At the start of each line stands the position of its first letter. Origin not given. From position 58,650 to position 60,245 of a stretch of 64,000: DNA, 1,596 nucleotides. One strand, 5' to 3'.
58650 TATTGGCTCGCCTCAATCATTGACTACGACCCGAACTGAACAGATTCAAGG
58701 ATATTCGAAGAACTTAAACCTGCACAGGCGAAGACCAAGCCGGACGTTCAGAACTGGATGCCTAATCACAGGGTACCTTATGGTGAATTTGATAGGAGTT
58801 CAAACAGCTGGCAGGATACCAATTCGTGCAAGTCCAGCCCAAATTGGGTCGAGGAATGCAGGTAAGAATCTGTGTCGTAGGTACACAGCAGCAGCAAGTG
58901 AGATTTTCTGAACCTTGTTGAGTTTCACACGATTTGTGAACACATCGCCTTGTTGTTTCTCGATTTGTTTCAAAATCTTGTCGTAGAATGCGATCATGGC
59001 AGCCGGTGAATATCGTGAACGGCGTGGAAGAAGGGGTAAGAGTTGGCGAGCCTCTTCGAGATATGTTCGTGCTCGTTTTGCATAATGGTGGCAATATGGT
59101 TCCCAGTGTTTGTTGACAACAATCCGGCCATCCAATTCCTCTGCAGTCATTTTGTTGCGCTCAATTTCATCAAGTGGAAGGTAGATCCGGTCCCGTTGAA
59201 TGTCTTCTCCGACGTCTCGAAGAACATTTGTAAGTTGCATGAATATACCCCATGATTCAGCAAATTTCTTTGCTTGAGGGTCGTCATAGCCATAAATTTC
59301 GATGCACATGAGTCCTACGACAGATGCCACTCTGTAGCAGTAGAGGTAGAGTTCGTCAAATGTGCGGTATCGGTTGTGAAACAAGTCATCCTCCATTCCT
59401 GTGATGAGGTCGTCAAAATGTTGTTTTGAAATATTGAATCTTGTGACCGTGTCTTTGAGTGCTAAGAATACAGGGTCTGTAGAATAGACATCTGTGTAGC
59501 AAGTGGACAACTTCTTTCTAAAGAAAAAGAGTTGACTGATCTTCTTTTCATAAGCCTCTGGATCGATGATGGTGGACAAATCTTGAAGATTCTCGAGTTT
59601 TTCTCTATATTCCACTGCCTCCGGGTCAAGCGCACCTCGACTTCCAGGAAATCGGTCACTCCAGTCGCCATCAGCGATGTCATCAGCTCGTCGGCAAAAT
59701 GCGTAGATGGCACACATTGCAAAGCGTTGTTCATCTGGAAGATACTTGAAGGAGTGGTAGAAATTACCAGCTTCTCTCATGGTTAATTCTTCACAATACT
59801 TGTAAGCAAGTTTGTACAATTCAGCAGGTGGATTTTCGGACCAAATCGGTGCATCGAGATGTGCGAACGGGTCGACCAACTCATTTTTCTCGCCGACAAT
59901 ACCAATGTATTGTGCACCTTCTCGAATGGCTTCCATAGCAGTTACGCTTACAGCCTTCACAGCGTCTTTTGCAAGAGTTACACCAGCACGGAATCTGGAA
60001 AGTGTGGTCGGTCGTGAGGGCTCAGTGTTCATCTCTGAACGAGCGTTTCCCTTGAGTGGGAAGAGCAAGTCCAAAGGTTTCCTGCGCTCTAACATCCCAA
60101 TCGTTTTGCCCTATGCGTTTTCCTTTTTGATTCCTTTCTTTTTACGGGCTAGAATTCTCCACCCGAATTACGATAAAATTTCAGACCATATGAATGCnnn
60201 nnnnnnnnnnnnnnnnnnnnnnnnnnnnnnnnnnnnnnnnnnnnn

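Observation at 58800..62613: Complete bacterial-type HpnE-HpnC-HpnD squalene pathway in an archaeal genome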

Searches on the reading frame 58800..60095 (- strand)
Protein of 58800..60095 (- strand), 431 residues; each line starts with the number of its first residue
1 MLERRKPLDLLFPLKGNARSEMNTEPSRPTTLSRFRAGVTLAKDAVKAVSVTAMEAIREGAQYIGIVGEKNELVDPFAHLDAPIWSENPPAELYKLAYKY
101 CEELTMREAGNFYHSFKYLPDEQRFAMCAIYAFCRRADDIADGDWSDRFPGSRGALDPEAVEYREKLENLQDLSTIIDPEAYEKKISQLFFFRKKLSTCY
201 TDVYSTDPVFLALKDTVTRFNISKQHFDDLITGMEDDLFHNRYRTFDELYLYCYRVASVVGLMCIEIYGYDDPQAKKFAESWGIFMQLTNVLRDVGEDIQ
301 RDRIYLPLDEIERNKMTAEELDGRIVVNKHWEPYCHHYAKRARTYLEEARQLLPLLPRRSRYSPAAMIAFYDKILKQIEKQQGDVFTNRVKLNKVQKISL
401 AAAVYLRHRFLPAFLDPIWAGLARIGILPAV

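Call 3: search_protein_families(library=ncbifam, proteins=[window:58800-60095:-], max_evalue=0.001)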
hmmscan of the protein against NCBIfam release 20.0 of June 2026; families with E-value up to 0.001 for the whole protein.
window:58800-60095:- (431 aa): 6 families
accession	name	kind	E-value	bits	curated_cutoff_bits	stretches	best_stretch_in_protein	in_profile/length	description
TIGR03465.1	HpnD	equivalog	1e-70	237.9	278.6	2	182-405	44-265/267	presqualene diphosphate synthase HpnD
NF045686.1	PhytoSynCyanob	equivalog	3.6e-57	193.8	550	2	188-409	76-308/310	15-cis-phytoene synthase CrtB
TIGR03464.1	HpnC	equivalog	1e-50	172.7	250.45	1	109-403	6-264/267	squalene synthase HpnC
NF045921.1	PhytnSynCrtBRhod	equivalog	5e-35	121.4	500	1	183-406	54-277/307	15-cis-phytoene synthase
NF042419.1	Phyto_syn_CrtB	equivalog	7.6e-30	104.5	480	1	181-402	60-280/306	15-cis-phytoene synthase CrtB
TIGR01559.1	squal_synth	equivalog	7.4e-08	31.9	286.75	1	162-308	52-200/337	squalene synthase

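Call 4: search_protein_families(library=pfam, proteins=[window:58800-60095:-], max_evalue=0.001)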
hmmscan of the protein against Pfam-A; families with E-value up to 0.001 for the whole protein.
window:58800-60095:- (431 aa): 1 family
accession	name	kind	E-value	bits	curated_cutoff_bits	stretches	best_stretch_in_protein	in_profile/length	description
PF00494.24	SQS_PSY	-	1.1e-70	238.7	26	1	111-395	7-262/263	Squalene/phytoene synthase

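Call 20: find_homologous_proteins(query=window:58800-60095:-, max_evalue=1e-10)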
Query window:58800-60095:- (431 aa): 6698 proteins with E <= 1e-10 among 8000 candidates; the best 120 are listed.
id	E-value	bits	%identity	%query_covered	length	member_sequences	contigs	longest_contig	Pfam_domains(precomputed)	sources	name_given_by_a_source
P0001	7.4e-278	940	94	100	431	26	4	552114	PF00494.25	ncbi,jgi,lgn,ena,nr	ncbi:MAG: phytoene/squalene synthase family protein [archaeon]|nr:phytoene/squalene synthase family 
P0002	5.2e-250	848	85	100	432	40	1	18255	PF00494.25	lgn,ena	-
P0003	9.2e-250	847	84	100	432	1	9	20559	PF00494.25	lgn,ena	-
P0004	9.4e-250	847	84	100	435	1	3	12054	PF00494.25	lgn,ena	-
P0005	8.0e-248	841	84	100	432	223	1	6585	PF00494.25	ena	-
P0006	9.3e-248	841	84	100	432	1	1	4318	PF00494.25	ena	-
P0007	2.4e-247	839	83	100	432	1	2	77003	PF00494.25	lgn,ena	-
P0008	3.5e-247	839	83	100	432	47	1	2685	PF00494.25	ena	-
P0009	1.4e-246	837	83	100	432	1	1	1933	PF00494.25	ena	-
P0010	1.6e-246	836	83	100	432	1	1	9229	PF00494.25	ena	-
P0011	1.8e-246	836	83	100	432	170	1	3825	PF00494.25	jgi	-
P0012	3.7e-246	835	83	100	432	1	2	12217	PF00494.25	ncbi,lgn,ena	-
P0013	5.3e-246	835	83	100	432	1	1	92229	PF00494.25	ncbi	-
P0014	1.0e-245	834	83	100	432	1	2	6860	PF00494.25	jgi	jgi:phytoene synthase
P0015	1.1e-245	834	83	100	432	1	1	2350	PF00494.25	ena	-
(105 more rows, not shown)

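Call 22: search_dna_similar(query=window:58800-60095:-, collection=plasmids, mode=protein, max_rows=40, rows=spread, max_evalue=1e-10)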
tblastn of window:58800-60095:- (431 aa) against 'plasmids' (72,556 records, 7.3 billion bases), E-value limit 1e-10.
Records with a match: 207; places in all: 215; records where one place covers at least 80% of the query: 0.
Best place of each record, by identity: <60% 207.
By first word of the organism name: Pantoea 95; Thermus 32; Streptomyces 15; Staphylococcus 9; Mycetohabitans 9; Sinorhizobium 7; Cupriavidus 5; Paracoccus 4; Candidatus 4; Sulfitobacter 3; and 18 more.
By predicted mobility (MOB-suite, as given by PLSDB): non-mobilizable 181; mobilizable 18; conjugative 8.
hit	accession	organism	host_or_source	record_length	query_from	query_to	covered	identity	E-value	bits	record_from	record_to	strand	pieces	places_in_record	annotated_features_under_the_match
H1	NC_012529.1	Deinococcus deserti VCD115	-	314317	88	420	77%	30.1%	9e-20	100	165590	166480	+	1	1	phytoene/squalene synthase family protein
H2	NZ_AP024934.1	Thermus thermophilus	-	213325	111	420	72%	29.1%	2e-18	96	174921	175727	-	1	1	phytoene/squalene synthase family protein | phr: deoxyribodipyrimidine photo-lyase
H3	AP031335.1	Thermus thermophilus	-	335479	111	420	72%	28.4%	8e-18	94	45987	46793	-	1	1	phytoene/squalene synthase family protein | phr: deoxyribodipyrimidine photo-lyase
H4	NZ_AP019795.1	Thermus thermophilus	-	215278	111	412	70%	28.8%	1e-17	93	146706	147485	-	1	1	phytoene/squalene synthase family protein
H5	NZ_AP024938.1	Thermus thermophilus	-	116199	111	420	72%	27.8%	8e-16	87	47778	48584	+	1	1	phytoene/squalene synthase family protein | phr: deoxyribodipyrimidine photo-lyase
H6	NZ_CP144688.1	Thermus thermophilus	culture,laboratory strain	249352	111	412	70%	28.4%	1e-15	87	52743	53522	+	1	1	phytoene/squalene synthase family protein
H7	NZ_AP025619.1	Thermus thermophilus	-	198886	111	412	70%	28.1%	4e-15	85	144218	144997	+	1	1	phytoene/squalene synthase family protein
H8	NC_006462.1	Thermus thermophilus HB8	-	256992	111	412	70%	27.3%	3e-14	82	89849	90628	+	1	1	phytoene/squalene synthase family protein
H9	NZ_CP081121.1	Sulfitobacter sp. S190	-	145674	100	407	71%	26.6%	4e-17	92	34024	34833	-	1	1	15-cis-phytoene synthase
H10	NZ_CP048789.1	Roseobacter ponti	cell culture,seawater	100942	90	312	52%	31.4%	3e-15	86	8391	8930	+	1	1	15-cis-phytoene synthase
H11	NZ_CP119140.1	Neisseria gonorrhoeae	Homo sapiens,whole organism,blood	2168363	100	313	50%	31.8%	1e-27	123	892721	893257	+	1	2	none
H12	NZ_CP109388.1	Streptomyces anulatus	-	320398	95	309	50%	31.3%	2e-24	114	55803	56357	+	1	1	phytoene/squalene synthase family protein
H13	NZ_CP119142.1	Neisseria gonorrhoeae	Homo sapiens,whole organism,synovial ...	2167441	100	313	50%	31.3%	4e-27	121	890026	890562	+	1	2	none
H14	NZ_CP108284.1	Streptomyces atratus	-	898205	95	309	50%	30.9%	3e-16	89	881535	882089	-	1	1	phytoene/squalene synthase family protein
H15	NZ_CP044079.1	Paracoccus yeei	Homo sapiens,clinical isolate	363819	111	324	50%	30.8%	2e-17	92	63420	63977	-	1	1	phytoene/squalene synthase family protein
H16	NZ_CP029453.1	Sinorhizobium fredii CCBAU 25509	Glycine soja,cell culture,plant root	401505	109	342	54%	27.7%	3e-18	95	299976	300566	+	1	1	hpnD: presqualene diphosphate synthase HpnD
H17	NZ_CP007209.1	Staphylococcus xylosus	Animal faecal matter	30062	98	336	55%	26.8%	1e-12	78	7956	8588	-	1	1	phytoene/squalene synthase family protein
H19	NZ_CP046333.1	Cupriavidus metallidurans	sedimentation pond in a zinc factory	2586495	105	311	48%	30.1%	8e-19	97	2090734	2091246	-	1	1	none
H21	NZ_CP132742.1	Mycetohabitans endofungorum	Rhizopus microsporus,culture isolated ...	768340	108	311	47%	29.3%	3e-17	92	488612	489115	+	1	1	hpnD: presqualene diphosphate synthase HpnD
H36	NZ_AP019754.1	Pantoea ananatis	Homo sapiens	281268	111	319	48%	25.8%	1e-12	77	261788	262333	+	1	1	crtB: 15-cis-phytoene synthase CrtB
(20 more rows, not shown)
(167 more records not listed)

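Call 23: get_annotated_region(hit=H16, flank=5000)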
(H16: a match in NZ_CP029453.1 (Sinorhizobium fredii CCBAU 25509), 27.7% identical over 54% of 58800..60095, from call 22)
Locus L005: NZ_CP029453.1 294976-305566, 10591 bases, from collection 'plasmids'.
description: Sinorhizobium fredii CCBAU 25509 plasmid pSF25509a, complete sequence
organism: Sinorhizobium fredii CCBAU 25509 (NCBI taxid 1128330)
taxonomy: Bacteria; Pseudomonadota; Alphaproteobacteria; Hyphomicrobiales; Rhizobiaceae; Sinorhizobium; Sinorhizobium fredii; Sinorhizobium fredii CCBAU 25509
host: -; source: Glycine soja,cell culture,plant root; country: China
typing (MOB-suite, as given by PLSDB): conjugative; replicon rep_cluster_473; relaxase MOBP,MOBP,MOBQ; mating-pair formation MPF_T
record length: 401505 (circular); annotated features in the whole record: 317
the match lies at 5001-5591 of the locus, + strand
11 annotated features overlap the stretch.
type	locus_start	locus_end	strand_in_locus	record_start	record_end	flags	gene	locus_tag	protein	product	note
CDS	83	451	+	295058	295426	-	-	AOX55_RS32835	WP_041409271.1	helix-turn-helix domain-containing protein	-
CDS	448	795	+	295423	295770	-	tnpB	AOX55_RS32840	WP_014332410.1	IS66 family insertion sequence element accessory protein TnpB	-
CDS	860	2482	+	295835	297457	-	-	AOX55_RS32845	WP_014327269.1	IS66 family transposase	-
CDS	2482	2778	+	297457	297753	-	-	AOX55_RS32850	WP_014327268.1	hypothetical protein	-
CDS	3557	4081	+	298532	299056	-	-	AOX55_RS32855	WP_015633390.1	nuclear transport factor 2 family protein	-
CDS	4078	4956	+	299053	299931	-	hpnC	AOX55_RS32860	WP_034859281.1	squalene synthase HpnC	-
CDS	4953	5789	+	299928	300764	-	hpnD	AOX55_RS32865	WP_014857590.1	presqualene diphosphate synthase HpnD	GO:0016117 - carotenoid biosynthetic process [Evidence IEA]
CDS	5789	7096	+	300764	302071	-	hpnE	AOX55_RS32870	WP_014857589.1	hydroxysqualene dehydroxylase HpnE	-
CDS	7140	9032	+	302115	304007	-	shc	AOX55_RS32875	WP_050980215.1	squalene--hopene cyclase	GO:0019746 - hopanoid biosynthetic process [Evidence IEA]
CDS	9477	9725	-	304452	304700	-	-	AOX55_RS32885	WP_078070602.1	helix-turn-helix domain-containing protein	-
CDS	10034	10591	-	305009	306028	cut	-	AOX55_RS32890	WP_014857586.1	LysR family transcriptional regulator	-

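Call 24: get_annotated_region(hit=H21, flank=5000)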
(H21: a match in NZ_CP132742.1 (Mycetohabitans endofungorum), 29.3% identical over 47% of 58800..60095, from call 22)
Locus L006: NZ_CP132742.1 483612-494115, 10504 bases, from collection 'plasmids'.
description: Mycetohabitans endofungorum strain B14/HKI 0403 plasmid unnamed1, complete sequence
organism: Mycetohabitans endofungorum (NCBI taxid 417203)
taxonomy: Bacteria; Pseudomonadota; Betaproteobacteria; Burkholderiales; Burkholderiaceae; Mycetohabitans; Mycetohabitans endofungorum
host: -; source: Rhizopus microsporus,culture isolated from host hyphae,hyphae of ATCC 52814,forest soil; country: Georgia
typing (MOB-suite, as given by PLSDB): non-mobilizable
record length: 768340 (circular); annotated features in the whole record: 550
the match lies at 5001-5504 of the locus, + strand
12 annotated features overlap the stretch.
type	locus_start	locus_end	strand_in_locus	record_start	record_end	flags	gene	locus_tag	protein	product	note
CDS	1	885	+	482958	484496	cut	istA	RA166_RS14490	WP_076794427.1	IS21 family transposase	-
CDS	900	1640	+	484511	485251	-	istB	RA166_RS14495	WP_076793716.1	IS21-like element helper ATPase IstB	-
CDS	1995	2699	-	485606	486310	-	-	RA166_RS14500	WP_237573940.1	hypothetical protein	-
CDS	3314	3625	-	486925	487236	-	-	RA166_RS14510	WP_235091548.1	hypothetical protein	-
CDS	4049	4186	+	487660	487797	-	-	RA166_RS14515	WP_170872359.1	hypothetical protein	-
CDS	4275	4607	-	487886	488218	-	-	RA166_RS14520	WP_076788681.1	SMR family transporter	-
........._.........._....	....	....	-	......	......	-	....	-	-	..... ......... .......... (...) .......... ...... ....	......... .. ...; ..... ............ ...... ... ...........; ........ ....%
CDS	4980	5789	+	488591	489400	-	hpnD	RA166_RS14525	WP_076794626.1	presqualene diphosphate synthase HpnD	GO:0016117 - carotenoid biosynthetic process [Evidence IEA]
CDS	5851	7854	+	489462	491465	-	shc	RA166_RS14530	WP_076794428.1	squalene--hopene cyclase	GO:0019746 - hopanoid biosynthetic process [Evidence IEA]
CDS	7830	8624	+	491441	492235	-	-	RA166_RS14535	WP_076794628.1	5'-methylthioadenosine nucleosidase/S-adenosylhomocysteine nucleosidase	-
CDS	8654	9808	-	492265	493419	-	-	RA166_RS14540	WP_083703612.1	glycosyltransferase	-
CDS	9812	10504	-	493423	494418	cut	hpnA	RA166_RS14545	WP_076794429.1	hopanoid-associated sugar epimerase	GO:0005975 - carbohydrate metabolic process [Evidence IEA]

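Call 25: get_annotated_region(hit=H19, flank=5000)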
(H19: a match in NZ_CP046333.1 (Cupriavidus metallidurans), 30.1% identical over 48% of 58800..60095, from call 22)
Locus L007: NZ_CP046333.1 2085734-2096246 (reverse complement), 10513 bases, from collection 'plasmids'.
description: Cupriavidus metallidurans strain FDAARGOS_675 plasmid unnamed3
organism: Cupriavidus metallidurans (NCBI taxid 119219)
taxonomy: Bacteria; Pseudomonadota; Betaproteobacteria; Burkholderiales; Burkholderiaceae; Cupriavidus; Cupriavidus metallidurans
host: -; source: sedimentation pond in a zinc factory; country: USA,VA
typing (MOB-suite, as given by PLSDB): mobilizable; replicon rep_cluster_104,rep_cluster_1581,rep_cluster_80; relaxase MOBP,MOBP
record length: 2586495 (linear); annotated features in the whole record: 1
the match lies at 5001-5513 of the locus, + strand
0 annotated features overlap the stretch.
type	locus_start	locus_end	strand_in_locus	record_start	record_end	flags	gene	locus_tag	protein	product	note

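Call 27: get_annotated_region(hit=H36, flank=4000)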
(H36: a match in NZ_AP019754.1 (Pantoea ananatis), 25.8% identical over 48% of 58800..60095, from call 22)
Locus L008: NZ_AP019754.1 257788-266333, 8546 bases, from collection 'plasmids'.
description: Pantoea ananatis strain FU-01 plasmid pPaFU01, complete sequence
organism: Pantoea ananatis (NCBI taxid 553)
taxonomy: Bacteria; Pseudomonadota; Gammaproteobacteria; Enterobacterales; Erwiniaceae; Pantoea; Pantoea ananatis
host: -; source: Homo sapiens; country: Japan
typing (MOB-suite, as given by PLSDB): non-mobilizable; replicon rep_cluster_1232
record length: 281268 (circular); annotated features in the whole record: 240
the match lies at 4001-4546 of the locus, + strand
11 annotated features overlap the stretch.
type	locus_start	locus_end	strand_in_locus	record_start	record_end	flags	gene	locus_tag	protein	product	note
CDS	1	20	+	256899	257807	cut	-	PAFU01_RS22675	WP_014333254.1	polyprenyl synthetase family protein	-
CDS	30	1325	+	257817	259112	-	-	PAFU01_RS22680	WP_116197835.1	glycosyltransferase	-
CDS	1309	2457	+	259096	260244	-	crtY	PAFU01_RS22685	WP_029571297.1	lycopene beta-cyclase CrtY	GO:0016117 - carotenoid biosynthetic process [Evidence IEA]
CDS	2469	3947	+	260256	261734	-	-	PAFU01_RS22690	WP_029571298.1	phytoene desaturase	-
CDS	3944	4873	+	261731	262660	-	crtB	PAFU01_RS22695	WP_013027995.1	15-cis-phytoene synthase CrtB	GO:0016117 - carotenoid biosynthetic process [Evidence IEA]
CDS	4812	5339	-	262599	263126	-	-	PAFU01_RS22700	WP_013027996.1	sterol desaturase family protein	GO:0008610 - lipid biosynthetic process [Evidence IEA]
CDS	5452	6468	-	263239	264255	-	-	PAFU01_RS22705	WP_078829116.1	NAD(P)-dependent alcohol dehydrogenase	-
CDS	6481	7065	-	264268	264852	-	-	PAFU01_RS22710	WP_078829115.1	flavin reductase family protein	-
CDS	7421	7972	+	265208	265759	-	-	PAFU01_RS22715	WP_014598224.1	thioredoxin domain-containing protein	-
CDS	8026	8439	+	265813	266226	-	-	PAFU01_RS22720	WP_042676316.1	ASCH domain-containing protein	-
CDS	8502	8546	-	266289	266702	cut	-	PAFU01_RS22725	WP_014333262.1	SgcJ/EcaC family oxidoreductase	-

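Call 28: get_annotated_region(hit=H17, flank=4000)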
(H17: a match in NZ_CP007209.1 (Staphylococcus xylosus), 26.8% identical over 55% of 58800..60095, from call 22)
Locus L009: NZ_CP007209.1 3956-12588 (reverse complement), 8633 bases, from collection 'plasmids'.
description: Staphylococcus xylosus strain HKUOPL8 plasmid unnamed, complete sequence
organism: Staphylococcus xylosus (NCBI taxid 1288)
taxonomy: Bacteria; Bacillota; Bacilli; Bacillales; Staphylococcaceae; Staphylococcus; Staphylococcus xylosus
host: -; source: Animal faecal matter; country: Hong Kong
typing (MOB-suite, as given by PLSDB): non-mobilizable; replicon rep_cluster_1110
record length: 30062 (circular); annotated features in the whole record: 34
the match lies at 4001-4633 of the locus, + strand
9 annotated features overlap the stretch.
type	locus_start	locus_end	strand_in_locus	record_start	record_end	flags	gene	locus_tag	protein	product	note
CDS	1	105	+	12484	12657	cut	-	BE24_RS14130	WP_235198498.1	hypothetical protein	-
CDS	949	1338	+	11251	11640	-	-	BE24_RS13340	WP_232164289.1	glycosyl-4,4'-diaponeurosporenoate acyltransferase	-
CDS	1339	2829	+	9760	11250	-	-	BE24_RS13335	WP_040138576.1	NAD(P)/FAD-dependent oxidoreductase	-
CDS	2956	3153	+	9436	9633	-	-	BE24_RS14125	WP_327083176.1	glycosyltransferase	-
CDS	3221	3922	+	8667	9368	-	-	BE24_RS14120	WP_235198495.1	hypothetical protein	-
CDS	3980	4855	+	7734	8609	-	-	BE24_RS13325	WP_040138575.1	phytoene/squalene synthase family protein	GO:0008299 - isoprenoid biosynthetic process [Evidence IEA]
CDS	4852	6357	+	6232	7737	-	crtI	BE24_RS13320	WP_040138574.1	phytoene desaturase family protein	GO:0016117 - carotenoid biosynthetic process [Evidence IEA]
CDS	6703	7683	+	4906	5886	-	-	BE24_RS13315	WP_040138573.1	ketoacyl-ACP synthase III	-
CDS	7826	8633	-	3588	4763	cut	-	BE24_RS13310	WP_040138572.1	ABC transporter permease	-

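Call 29: get_annotated_region(hit=H12, flank=6000)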
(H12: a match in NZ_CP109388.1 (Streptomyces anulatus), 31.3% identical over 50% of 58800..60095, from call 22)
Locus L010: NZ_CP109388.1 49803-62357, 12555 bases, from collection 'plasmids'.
description: Streptomyces anulatus strain NBC 01543 plasmid unnamed1, complete sequence
organism: Streptomyces anulatus (NCBI taxid 1892)
taxonomy: Bacteria; Actinomycetota; Actinomycetes; Kitasatosporales; Streptomycetaceae; Streptomyces; Streptomyces anulatus
host: -; source: -; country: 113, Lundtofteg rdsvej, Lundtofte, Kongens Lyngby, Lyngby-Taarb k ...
typing (MOB-suite, as given by PLSDB): non-mobilizable
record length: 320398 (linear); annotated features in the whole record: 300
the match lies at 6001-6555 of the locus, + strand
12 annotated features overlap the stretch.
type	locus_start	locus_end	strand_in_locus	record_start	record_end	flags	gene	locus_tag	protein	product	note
CDS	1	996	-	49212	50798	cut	-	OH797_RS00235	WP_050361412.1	MFS transporter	GO:0055085 - transmembrane transport [Evidence IEA]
CDS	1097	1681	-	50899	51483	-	-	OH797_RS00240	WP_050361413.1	NAD(P)H-dependent oxidoreductase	-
CDS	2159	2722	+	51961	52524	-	-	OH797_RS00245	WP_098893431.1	hypothetical protein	-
CDS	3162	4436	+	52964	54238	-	-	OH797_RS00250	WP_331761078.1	polyprenyl synthetase family protein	-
CDS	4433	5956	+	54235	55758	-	-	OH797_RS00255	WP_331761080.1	phytoene desaturase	-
CDS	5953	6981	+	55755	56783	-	-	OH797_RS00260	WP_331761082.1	phytoene/squalene synthase family protein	GO:0008299 - isoprenoid biosynthetic process [Evidence IEA]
CDS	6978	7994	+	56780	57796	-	-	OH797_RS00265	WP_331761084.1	DUF5914 domain-containing protein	-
CDS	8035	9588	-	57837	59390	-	-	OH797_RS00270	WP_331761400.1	NAD(P)/FAD-dependent oxidoreductase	-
CDS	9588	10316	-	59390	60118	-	-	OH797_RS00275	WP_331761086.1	class I SAM-dependent methyltransferase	-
CDS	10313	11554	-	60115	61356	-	-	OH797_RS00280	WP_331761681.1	lycopene cyclase family protein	-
CDS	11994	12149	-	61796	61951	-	-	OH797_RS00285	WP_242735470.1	DUF6131 family protein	-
CDS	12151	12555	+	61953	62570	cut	-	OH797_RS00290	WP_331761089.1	SDR family oxidoreductase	-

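Call 31: get_annotated_region(hit=H8, flank=3000)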
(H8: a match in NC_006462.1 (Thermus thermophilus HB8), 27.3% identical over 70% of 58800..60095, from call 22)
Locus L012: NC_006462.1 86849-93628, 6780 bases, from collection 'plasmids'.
description: Thermus thermophilus HB8 plasmid pTT27, complete sequence
organism: Thermus thermophilus HB8 (NCBI taxid 300852)
taxonomy: Bacteria; Deinococcota; Deinococci; Thermales; Thermaceae; Thermus; Thermus thermophilus; Thermus thermophilus HB8
host: -; source: -; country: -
typing (MOB-suite, as given by PLSDB): non-mobilizable; replicon rep_cluster_1121
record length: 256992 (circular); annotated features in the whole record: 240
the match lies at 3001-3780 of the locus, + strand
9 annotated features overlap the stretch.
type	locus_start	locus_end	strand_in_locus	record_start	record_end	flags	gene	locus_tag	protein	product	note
CDS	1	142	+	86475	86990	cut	-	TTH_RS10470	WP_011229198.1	YceI family protein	-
CDS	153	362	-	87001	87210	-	-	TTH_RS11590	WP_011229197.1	DUF4926 domain-containing protein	-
CDS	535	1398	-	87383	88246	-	-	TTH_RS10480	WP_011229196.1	complex I NDUFA9 subunit family protein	-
CDS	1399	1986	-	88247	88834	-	ldrP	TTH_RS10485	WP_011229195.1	transcriptional regulator LdrP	-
CDS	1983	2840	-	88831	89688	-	carH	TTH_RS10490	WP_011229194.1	HTH-type transcriptional repressor CarH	-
CDS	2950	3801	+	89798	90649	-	-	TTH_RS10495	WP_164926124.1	phytoene/squalene synthase family protein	GO:0008299 - isoprenoid biosynthetic process [Evidence IEA]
CDS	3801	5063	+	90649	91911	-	phr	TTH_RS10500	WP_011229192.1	deoxyribodipyrimidine photo-lyase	-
CDS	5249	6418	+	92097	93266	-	-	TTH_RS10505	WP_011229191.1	cytochrome P450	-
CDS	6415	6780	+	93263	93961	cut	-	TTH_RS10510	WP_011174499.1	lycopene cyclase domain-containing protein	-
